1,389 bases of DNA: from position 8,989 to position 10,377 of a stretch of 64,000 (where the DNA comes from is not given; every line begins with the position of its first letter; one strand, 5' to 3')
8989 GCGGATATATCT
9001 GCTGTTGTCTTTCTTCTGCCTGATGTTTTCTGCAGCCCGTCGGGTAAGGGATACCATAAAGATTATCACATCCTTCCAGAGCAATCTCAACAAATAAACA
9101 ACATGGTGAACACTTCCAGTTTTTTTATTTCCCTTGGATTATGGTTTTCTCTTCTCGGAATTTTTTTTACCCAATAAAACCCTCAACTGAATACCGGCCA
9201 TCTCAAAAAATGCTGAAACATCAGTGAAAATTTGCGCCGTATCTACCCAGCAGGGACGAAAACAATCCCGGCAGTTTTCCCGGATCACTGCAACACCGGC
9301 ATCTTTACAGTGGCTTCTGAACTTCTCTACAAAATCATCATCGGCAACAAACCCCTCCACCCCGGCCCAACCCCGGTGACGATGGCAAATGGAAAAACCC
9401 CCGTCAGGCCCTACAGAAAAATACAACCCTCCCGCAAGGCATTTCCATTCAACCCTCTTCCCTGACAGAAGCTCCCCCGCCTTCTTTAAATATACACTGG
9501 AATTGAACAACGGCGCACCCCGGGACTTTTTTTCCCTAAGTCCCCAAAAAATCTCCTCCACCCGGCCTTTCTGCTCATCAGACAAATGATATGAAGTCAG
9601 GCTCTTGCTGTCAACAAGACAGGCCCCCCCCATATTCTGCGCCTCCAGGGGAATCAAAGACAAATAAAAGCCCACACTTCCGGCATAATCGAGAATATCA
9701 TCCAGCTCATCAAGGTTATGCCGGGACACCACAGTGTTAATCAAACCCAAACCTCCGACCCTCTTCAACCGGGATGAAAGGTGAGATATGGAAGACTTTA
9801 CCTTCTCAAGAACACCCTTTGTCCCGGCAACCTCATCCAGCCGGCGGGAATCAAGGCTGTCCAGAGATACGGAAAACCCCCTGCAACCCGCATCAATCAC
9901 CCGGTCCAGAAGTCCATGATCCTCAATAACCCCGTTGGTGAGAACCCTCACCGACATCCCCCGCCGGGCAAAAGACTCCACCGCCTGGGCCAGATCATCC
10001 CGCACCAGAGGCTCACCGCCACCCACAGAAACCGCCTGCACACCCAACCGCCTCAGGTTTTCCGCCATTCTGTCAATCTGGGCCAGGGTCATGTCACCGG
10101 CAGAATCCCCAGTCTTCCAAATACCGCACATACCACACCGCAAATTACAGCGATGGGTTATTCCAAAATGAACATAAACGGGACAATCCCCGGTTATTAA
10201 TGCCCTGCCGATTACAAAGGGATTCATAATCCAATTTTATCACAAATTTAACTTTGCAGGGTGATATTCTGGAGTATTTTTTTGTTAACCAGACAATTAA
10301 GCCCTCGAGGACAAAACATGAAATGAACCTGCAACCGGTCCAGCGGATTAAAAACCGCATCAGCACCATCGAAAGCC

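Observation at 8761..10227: Radical-SAM enzyme with SPASM/twitch-like C-terminal region, co-operonic with a cysteine-less IscA/HesB-fold protein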

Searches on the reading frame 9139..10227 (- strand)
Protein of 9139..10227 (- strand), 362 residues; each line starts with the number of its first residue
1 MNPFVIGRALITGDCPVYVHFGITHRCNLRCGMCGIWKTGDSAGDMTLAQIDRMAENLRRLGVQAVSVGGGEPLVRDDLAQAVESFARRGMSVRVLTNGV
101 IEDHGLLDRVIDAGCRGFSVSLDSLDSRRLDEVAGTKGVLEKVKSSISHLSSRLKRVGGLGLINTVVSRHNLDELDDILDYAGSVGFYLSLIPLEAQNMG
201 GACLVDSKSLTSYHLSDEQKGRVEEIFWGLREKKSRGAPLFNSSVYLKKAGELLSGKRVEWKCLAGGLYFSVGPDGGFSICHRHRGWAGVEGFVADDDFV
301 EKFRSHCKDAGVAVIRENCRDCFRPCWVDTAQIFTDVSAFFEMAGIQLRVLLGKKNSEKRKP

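Call 3: search_protein_families(library=pfam, proteins=[window:9139-10227:-], max_evalue=1)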
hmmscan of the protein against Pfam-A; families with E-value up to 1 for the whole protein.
window:9139-10227:- (362 aa): 3 families
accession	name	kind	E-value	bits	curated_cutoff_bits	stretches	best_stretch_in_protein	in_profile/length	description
PF04055.27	Radical_SAM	-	5.1e-24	85.8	29.5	1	23-181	3-165/166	Radical SAM superfamily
PF13353.11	Fer4_12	-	0.0019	18.9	22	1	24-88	12-75/137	4Fe-4S single cluster domain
PF13091.12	PLDc_2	-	0.13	12.5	27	1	76-108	22-54/132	PLD-like domain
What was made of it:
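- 9139..10227 (-): Radical-SAM enzyme gene, 362 aa, an uncharacterised subfamily. PF04055 scores 85.8 bits (call 3).
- Checked: The radical-SAM ORF (9139..10227, 362 aa) has C27-N-L-R-C31-G-M-C34 and matches PF04055 at 85.8 bits against a cutoff of 29.5 (call 3).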

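Call 4: search_protein_families(library=ncbifam, proteins=[window:9139-10227:-], max_evalue=1)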
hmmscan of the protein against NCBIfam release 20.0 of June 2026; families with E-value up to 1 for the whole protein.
window:9139-10227:- (362 aa): 71 families (the best 25 are shown)
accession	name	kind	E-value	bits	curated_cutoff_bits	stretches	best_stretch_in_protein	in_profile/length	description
TIGR02666.1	moaA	equivalog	1.2e-23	83.7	284.05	1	18-212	11-208/336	GTP 3',8-cyclase MoaA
TIGR02668.1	moaA_archaeal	equivalog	4.8e-23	81.6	325.25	1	21-201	14-193/303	GTP 3',8-cyclase MoaA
NF001199.0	PRK00164.2-1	equivalog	1.1e-22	80.6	231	1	22-198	17-191/308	GTP 3',8-cyclase MoaA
TIGR03962.1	mycofact_rSAM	equivalog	8.9e-21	74.4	265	1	14-203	9-194/339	mycofactocin radical SAM maturase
TIGR02109.1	PQQ_syn_pqqE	equivalog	1.2e-20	73.8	381.35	1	15-184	5-171/358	pyrroloquinoline quinone biosynthesis protein PqqE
TIGR04317.1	W_rSAM_matur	equivalog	5.5e-19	68.5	380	1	19-188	6-177/349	tungsten cofactor oxidoreductase radical SAM maturase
TIGR04545.1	rSAM_ahbD_hemeb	equivalog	4.6e-18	65.8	500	1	20-187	3-167/339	heme b synthase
TIGR04055.1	rSAM_NirJ2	equivalog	5.1e-18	65.7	500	1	21-281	4-254/326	putative heme d1 biosynthesis radical SAM protein NirJ2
TIGR04347.1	pseudo_SAM_Halo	equivalog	1.1e-17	64.4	525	1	16-186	38-203/390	TIGR04347 family pseudo-SAM/SPASM protein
NF045646.2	rSAM_Se_TrsS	equivalog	2.2e-17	62.7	490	1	21-182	90-251/441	radical SAM (seleno)protein TrsS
TIGR04051.1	rSAM_NirJ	equivalog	4.2e-17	62.1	515.45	1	19-191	4-175/354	heme d1 biosynthesis radical SAM protein NirJ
TIGR03961.1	rSAM_PTO1314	hypoth_equivalog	6.3e-17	61.9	306.05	1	21-265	27-247/332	PTO1314 family radical SAM protein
TIGR04133.1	rSAM_w_lipo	hypoth_equivalog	1.2e-15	57.3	425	1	20-301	27-298/350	TIGR04133 family radical SAM/SPASM protein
TIGR04054.1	rSAM_NirJ1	equivalog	1.3e-15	57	650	1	12-181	32-196/387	putative heme d1 biosynthesis radical SAM protein NirJ1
NF045702.1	rSAM_GDGT_ether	equivalog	1.4e-15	56.9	450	1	21-183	90-254/486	tetraether lipid synthase Tes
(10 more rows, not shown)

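Call 5: find_homologous_proteins(query=window:9139-10227:-)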
Query window:9139-10227:- (362 aa): 4094 proteins with E <= 0.001 among 8000 candidates; the best 120 are listed.
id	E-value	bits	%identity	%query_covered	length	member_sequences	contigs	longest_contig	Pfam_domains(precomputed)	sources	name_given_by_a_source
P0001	2.0e-208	710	100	88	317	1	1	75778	PF04055.28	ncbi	-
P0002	3.6e-134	466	63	91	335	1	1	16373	PF04055.28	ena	-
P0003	2.1e-106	374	49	96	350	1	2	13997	PF04055.28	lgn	-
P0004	1.5e-105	372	48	100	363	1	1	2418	PF04055.28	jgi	jgi:PqqA peptide cyclase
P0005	5.8e-104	366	48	96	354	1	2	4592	PF04055.28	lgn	-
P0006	4.8e-103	363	48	96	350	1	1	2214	PF04055.28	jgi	jgi:MoaA/NifB/PqqE/SkfB family radical SAM enzyme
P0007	3.1e-101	357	45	100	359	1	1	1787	PF04055.28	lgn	-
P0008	4.9e-100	353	46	96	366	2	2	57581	PF04055.28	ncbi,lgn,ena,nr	ncbi:MAG: radical SAM protein [Candidatus Eremiobacteraeota bacterium]|nr:radical SAM protein [Candi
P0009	1.2e-99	352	47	93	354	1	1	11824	PF04055.28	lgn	-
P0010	2.1e-99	351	47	96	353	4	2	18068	PF04055.28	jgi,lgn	jgi:MoaA/NifB/PqqE/SkfB family radical SAM enzyme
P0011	2.3e-98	348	44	99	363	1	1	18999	PF04055.28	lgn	-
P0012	1.6e-96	342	44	96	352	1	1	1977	PF04055.28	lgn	-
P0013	2.7e-96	341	44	96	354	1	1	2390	PF04055.28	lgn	-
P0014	2.2e-92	328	43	96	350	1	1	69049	PF04055.28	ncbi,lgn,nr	ncbi:MAG: radical SAM protein [Firmicutes bacterium]|nr:radical SAM protein [Bacillota bacterium]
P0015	6.4e-78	281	41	96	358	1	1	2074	PF04055.28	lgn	-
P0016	9.7e-76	273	41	99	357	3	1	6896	PF04055.28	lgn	-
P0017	2.8e-74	269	40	94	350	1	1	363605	PF04055.28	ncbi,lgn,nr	ncbi:MAG: radical SAM protein [Chloroflexi bacterium]|nr:radical SAM protein [Chloroflexota bacteriu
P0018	3.2e-74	268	40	95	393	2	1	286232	PF04055.28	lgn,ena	-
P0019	5.2e-72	261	39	96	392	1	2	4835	PF04055.28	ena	-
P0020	7.6e-72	261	41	95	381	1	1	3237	PF04055.28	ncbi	-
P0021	1.4e-70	257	39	98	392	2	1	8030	PF04055.28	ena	-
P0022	1.5e-70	256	39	97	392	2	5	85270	PF04055.28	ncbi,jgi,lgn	jgi:MoaA/NifB/PqqE/SkfB family radical SAM enzyme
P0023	2.0e-70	256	39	94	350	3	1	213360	PF04055.28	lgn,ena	-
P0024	2.3e-69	252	38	99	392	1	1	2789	PF04055.28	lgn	-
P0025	2.8e-69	252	39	95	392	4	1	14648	PF04055.28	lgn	-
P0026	1.9e-68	249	40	95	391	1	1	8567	PF04055.28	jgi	jgi:MoaA/NifB/PqqE/SkfB family radical SAM enzyme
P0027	3.8e-68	248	39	97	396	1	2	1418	PF04055.28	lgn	-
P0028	1.7e-67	246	39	97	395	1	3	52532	PF04055.28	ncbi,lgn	-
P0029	5.3e-67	245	38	95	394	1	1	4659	PF04055.28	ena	-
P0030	1.5e-66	243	37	96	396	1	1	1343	PF04055.28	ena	-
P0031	1.8e-66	243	37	96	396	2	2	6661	PF04055.28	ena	-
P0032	1.9e-65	240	36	98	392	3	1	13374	PF04055.28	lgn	-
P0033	5.1e-65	238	37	96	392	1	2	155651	PF04055.28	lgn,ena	-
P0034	7.4e-65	238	37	95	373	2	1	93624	PF04055.28,PF11946.14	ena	-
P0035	7.5e-65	238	38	96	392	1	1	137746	PF04055.28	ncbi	-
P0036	1.1e-64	237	37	95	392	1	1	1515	PF04055.28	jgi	-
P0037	1.2e-64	237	37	95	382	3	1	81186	PF04055.28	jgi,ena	-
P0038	2.2e-64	236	38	98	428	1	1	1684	PF04055.28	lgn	-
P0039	2.8e-64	236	38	95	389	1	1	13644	PF04055.28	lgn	-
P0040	2.9e-64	236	36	93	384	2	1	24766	PF04055.28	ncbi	-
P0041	3.1e-64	236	38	95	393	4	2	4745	PF04055.28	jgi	jgi:MoaA/NifB/PqqE/SkfB family radical SAM enzyme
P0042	5.6e-64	235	37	95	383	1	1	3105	PF04055.28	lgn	-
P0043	5.8e-64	235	37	95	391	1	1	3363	PF04055.28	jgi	jgi:MoaA/NifB/PqqE/SkfB family radical SAM enzyme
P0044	7.5e-64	234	36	95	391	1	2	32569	PF04055.28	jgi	jgi:MoaA/NifB/PqqE/SkfB family radical SAM enzyme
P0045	8.0e-64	234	37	95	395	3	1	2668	PF04055.28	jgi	jgi:MoaA/NifB/PqqE/SkfB family radical SAM enzyme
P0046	1.9e-63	233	36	95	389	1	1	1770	PF04055.28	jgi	jgi:MoaA/NifB/PqqE/SkfB family radical SAM enzyme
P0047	2.8e-63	232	36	95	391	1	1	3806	PF04055.28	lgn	-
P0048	2.9e-63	232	37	94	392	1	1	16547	PF04055.28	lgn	-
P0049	8.4e-63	231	37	94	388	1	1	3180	PF04055.28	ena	-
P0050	8.7e-63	231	37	94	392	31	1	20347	PF04055.28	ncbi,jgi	jgi:MoaA/NifB/PqqE/SkfB family radical SAM enzyme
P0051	1.0e-62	231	37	94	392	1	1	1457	PF04055.28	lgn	-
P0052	1.1e-62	231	37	95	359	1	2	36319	PF04055.28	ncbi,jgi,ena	-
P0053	1.1e-62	231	37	96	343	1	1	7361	PF04055.28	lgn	-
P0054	1.2e-62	230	38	91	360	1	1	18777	PF04055.28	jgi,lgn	jgi:MoaA/NifB/PqqE/SkfB family radical SAM enzyme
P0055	1.3e-62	230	37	95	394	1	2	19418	PF04055.28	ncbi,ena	-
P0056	2.1e-62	230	36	95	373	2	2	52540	PF04055.28,PF11946.14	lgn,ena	-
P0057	2.2e-62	230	37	93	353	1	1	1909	PF04055.28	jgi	-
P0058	2.8e-62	229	37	94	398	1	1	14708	PF04055.28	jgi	-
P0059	6.7e-62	228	37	95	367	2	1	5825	PF04055.28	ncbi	-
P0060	1.1e-61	227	35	94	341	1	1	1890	PF04055.28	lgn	-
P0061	1.3e-61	227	38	94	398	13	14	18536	PF04055.28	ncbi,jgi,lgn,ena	jgi:MoaA/NifB/PqqE/SkfB family radical SAM enzyme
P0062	1.4e-61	227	37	94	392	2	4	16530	PF04055.28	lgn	-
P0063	2.1e-61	226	37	95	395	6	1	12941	PF04055.28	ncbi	-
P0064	2.5e-61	226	36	95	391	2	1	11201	PF04055.28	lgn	-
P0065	2.5e-61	226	37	88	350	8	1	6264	PF04055.28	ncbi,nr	ncbi:MAG: radical SAM protein [Lentisphaerae bacterium]|nr:radical SAM protein [Lentisphaerota bacte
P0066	3.0e-61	226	36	95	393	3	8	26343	PF04055.28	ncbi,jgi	jgi:MoaA/NifB/PqqE/SkfB family radical SAM enzyme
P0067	3.3e-61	226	36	92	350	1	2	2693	PF04055.28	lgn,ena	-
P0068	4.0e-61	225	36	98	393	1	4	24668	PF04055.28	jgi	jgi:MoaA/NifB/PqqE/SkfB family radical SAM enzyme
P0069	1.1e-60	224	35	94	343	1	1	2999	PF04055.28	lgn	-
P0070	1.1e-60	224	37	90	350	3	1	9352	PF04055.28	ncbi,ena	-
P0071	1.4e-60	224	36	95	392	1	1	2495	PF04055.28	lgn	-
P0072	5.1e-60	222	36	92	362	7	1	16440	PF04055.28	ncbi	-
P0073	5.5e-60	222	36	97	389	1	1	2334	PF04055.28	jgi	-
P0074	1.0e-59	221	36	95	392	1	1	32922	PF04055.28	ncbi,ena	-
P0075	1.4e-59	220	36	98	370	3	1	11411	PF04055.28,PF11946.14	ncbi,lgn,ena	-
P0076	1.6e-59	220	36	95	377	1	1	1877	PF04055.28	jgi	jgi:MoaA/NifB/PqqE/SkfB family radical SAM enzyme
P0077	2.8e-59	219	34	98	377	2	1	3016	PF04055.28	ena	-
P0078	5.9e-59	218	35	99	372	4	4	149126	PF04055.28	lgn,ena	-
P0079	7.0e-59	218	39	84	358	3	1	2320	PF04055.28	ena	-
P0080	9.9e-59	218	35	95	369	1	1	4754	PF04055.28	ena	-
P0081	1.2e-58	217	34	95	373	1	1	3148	PF04055.28,PF11946.14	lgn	-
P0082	3.3e-58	216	35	99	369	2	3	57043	PF04055.28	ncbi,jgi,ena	-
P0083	3.4e-58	216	36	96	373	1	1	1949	PF04055.28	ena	-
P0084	4.9e-58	215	36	96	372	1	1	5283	PF04055.28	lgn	-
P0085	2.6e-57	213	36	95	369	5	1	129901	PF04055.28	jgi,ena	jgi:MoaA/NifB/PqqE/SkfB family radical SAM enzyme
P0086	3.5e-57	212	34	100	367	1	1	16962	PF04055.28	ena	-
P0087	4.6e-57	212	36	93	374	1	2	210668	PF04055.28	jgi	jgi:radical SAM protein with 4Fe4S-binding SPASM domain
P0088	4.8e-57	212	37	88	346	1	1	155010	PF04055.28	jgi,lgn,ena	-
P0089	9.7e-57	211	36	96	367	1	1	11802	PF04055.28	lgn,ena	-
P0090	1.1e-56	211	36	95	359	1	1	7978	PF04055.28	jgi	-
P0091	1.9e-56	210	35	95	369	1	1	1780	PF04055.28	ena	-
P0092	2.5e-56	210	35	94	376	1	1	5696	PF04055.28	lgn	-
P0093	4.1e-56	209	35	98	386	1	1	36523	PF04055.28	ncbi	-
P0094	5.5e-55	205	35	96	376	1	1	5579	PF04055.28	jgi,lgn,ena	-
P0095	6.2e-54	202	36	95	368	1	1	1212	PF04055.28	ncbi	-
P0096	8.4e-54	201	34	94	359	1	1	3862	PF04055.28,PF11946.14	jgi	jgi:MoaA/NifB/PqqE/SkfB family radical SAM enzyme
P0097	2.2e-53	200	34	88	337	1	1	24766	PF04055.28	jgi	jgi:MoaA/NifB/PqqE/SkfB family radical SAM enzyme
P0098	2.6e-53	200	34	100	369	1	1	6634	PF04055.28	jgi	-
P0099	5.1e-53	199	34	96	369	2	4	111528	PF04055.28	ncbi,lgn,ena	-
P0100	5.6e-53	199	38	92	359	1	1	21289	PF04055.28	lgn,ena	-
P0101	1.2e-52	198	35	96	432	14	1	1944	PF04055.28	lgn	-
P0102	1.8e-52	197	34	96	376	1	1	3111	PF04055.28,PF11946.14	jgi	jgi:MoaA/NifB/PqqE/SkfB family radical SAM enzyme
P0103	3.9e-52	196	36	96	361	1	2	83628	PF04055.28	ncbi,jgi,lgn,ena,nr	ncbi:MAG: radical SAM protein [Candidatus Lernaella stagnicola]|nr:radical SAM protein [Candidatus L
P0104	1.8e-50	190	36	94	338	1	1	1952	PF04055.28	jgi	jgi:MoaA/NifB/PqqE/SkfB family radical SAM enzyme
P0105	3.1e-46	176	33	97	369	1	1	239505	PF04055.28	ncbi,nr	ncbi:MAG: radical SAM protein [Deltaproteobacteria bacterium]|nr:radical SAM protein [Deltaproteobac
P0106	6.7e-46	175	31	98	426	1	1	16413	PF04055.28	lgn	-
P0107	1.5e-44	171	39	71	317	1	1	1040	PF04055.28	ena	-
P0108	1.5e-40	158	33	91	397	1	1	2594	PF04055.28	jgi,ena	-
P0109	3.4e-39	153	31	93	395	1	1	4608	PF04055.28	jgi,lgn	jgi:MoaA/NifB/PqqE/SkfB family radical SAM enzyme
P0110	8.7e-39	152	37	76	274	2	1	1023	PF04055.28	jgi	-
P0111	6.2e-36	143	32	77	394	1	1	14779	PF04055.28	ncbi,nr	ncbi:MAG: radical SAM protein [Chloroflexi bacterium]|nr:radical SAM protein [Chloroflexota bacteriu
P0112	7.8e-34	136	34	74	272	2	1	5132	PF04055.28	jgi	-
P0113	9.2e-30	122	26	91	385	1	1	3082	PF04055.28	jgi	jgi:MoaA/NifB/PqqE/SkfB family radical SAM enzyme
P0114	2.0e-22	98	26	97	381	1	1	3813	PF04055.28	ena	-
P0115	1.1e-19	89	27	73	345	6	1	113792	PF13186.12,PF04055.28,PF13353.12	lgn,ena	-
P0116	2.9e-18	84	28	80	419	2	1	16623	PF08369.17,PF13186.12,PF04055.28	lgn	-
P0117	3.6e-17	81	25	91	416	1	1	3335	PF13186.12,PF04055.28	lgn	-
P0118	7.4e-16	76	28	78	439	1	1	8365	PF08369.17,PF13186.12,PF04055.28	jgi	jgi:radical SAM protein with 4Fe4S-binding SPASM domain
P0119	6.0e-15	73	26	73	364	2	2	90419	PF13186.12,PF04055.28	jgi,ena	-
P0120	9.4e-15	73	29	76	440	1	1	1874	PF08369.17,PF13186.12,PF04055.28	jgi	jgi:AdoMet-dependent heme synthase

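Call 12: search_solved_structures(query=window:9139-10227:-, max_evalue=0.001, show_alignments=2)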
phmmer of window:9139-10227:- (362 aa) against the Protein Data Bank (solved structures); distinct sequences matched with E-value up to 0.001: 14.
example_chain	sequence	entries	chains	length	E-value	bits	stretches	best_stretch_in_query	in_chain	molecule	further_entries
6c8v_A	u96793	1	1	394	7.1e-13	51.7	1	15-188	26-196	Coenzyme PQQ synthesis protein E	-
7vob_C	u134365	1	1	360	1.8e-11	47.1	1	18-195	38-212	Cytosylglucuronate decarboxylase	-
7voc_C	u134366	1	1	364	1.8e-11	47.1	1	18-195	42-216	Cytosylglucuronate decarboxylase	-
7tol_A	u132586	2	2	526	2.7e-09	40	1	17-184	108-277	glycerol dibiphytanyl glycerol tetraether - macrocyclic archaeol synthase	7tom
1tv7_A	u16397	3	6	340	9.2e-09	38.2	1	20-135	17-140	Molybdenum cofactor biosynthesis protein A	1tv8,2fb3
8wm2_A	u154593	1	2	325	1e-08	38.1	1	17-132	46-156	Fe-S radical SAM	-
2fb2_A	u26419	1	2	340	1.2e-08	37.8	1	21-135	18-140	Molybdenum cofactor biosynthesis protein A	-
9dfu_A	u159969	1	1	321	1.7e-06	30.8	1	13-181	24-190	Radical SAM core domain-containing protein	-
9dfn_A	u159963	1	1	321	2.3e-06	30.3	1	13-181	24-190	Radical SAM core domain-containing protein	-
6q2p_A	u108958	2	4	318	2e-05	27.2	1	15-201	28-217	Radical S-adenosyl methionine domain-containing protein 2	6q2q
5vsl_A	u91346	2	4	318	2.1e-05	27.2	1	15-201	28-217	Radical S-adenosyl methionine domain-containing protein 2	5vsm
6efn_A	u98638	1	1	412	2.2e-05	27.1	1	15-189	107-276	Sporulation killing factor maturation protein SkfB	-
7n7i_A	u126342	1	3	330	0.00059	22.4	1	7-179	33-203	Viperin-like enzyme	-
6b4c_A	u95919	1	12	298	0.00095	21.7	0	10-179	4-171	Viperin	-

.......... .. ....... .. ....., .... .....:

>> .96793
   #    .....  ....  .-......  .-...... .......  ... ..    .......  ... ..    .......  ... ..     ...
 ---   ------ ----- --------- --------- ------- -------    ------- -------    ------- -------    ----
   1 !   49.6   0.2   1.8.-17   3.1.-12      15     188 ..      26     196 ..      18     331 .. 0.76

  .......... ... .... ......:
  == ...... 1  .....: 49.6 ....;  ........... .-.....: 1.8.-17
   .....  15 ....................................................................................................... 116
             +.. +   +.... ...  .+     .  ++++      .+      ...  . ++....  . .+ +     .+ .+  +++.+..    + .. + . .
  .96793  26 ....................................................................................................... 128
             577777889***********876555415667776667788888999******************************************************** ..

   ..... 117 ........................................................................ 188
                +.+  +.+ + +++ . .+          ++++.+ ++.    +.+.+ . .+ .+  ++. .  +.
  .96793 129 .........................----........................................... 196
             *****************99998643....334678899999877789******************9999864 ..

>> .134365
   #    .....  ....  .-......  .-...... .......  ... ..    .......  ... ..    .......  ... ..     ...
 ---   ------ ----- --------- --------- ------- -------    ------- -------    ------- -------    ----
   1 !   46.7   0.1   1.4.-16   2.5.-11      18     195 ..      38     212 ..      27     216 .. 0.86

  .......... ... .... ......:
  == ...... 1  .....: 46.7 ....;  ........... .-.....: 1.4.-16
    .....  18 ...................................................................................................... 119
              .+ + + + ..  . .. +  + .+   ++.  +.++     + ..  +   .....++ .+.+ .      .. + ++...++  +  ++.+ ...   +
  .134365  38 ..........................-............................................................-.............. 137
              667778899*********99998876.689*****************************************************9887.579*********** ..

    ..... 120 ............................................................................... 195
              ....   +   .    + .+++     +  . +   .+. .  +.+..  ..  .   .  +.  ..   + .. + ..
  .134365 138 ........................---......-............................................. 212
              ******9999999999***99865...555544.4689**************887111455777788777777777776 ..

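Call 16: find_related_loci(query=A2, collection=genome_contigs, flank=6000)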
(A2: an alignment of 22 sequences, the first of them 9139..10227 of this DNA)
Query A2 (362 aa) in genome_contigs; peptide patterns used: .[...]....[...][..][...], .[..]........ (x = any residue, [..] = any of these).
158 stretches matched a pattern; 133 encode a relative of the query (tblastn E <= 1e-3); the best 80 are kept; 80 distinct loci.
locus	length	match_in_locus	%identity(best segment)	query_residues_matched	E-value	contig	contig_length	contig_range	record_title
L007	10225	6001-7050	46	1-348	7e-108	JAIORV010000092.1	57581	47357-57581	MAG: Vulcanimicrobiota bacterium isolate SMBSF27 20075_Bin_1_contigs_1_c_000000000033, whole genome shotgun sequence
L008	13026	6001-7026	44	8-347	5e-100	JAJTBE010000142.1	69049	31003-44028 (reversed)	MAG: Bacillota bacterium isolate MH_R1_1 k141_2026, whole genome shotgun sequence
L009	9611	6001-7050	41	1-347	4e-85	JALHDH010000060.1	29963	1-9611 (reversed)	MAG: bacterium isolate 1-no_shock_S1_038 scaffold_1116, whole genome shotgun sequence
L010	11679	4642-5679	41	6-348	6e-85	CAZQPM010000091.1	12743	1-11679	MAG TPA_asm: uncultured Burkholderiales bacterium isolate SRP216815_co1_43 genome assembly, contig: NODE_6356_length_127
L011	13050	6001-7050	40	1-347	4e-83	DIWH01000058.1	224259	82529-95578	MAG TPA_asm: bacterium UBP9_UBA6111 isolate UBA6111 UBA6111_contig_8525, whole genome shotgun sequence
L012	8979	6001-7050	39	1-347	4e-82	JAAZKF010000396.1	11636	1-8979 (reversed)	MAG: Burkholderiales bacterium isolate AS22ysBPME_216 208232_AS22, whole genome shotgun sequence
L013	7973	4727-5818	38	6-360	3e-79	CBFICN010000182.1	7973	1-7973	MAG: uncultured Myxococcota bacterium isolate Co_bin_45_indstr genome assembly, contig: Co_bin_45_indstr_c184, whole gen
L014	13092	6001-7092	38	6-360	2e-78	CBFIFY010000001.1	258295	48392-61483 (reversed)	MAG: uncultured Myxococcota bacterium isolate Co_bin_513_permissive genome assembly, contig: Co_bin_513_permissive_c1, w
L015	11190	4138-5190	37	8-347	7e-78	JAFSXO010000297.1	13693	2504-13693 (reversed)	Bacterium isolate RGIG3565 Goat_Rumen.Co__c2275719, whole genome shotgun sequence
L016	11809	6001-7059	38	6-349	4e-77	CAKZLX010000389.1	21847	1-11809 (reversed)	MAG TPA_asm: uncultured proteobacterium isolate ERR2094175_bin.21_CONCOCT_v1.1_MAG genome assembly, contig: ERZ650154.15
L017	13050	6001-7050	40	8-340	5e-76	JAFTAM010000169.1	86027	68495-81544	Bacterium isolate RGIG3641 Goat_Rumen.Co__c2439406, whole genome shotgun sequence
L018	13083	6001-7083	38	6-357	8e-76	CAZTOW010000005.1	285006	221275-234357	MAG TPA_asm: uncultured Enterobacterales bacterium isolate SRP323723_co1_89 genome assembly, contig: NODE_15_length_2850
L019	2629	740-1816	38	6-357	7e-77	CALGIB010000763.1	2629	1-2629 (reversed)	MAG TPA_asm: uncultured proteobacterium isolate ERR2206756_bin.71_CONCOCT_v1.1_MAG genome assembly, contig: ERZ887841.30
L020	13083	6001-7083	39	6-357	2e-74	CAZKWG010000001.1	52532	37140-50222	MAG TPA_asm: uncultured Enterobacterales bacterium isolate SRP287051_co1_191 genome assembly, contig: NODE_1219_length_5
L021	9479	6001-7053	37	6-349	2e-74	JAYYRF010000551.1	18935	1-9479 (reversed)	MAG: Myxococcota bacterium isolate DS_MAG67 DS_MAG67_0551, whole genome shotgun sequence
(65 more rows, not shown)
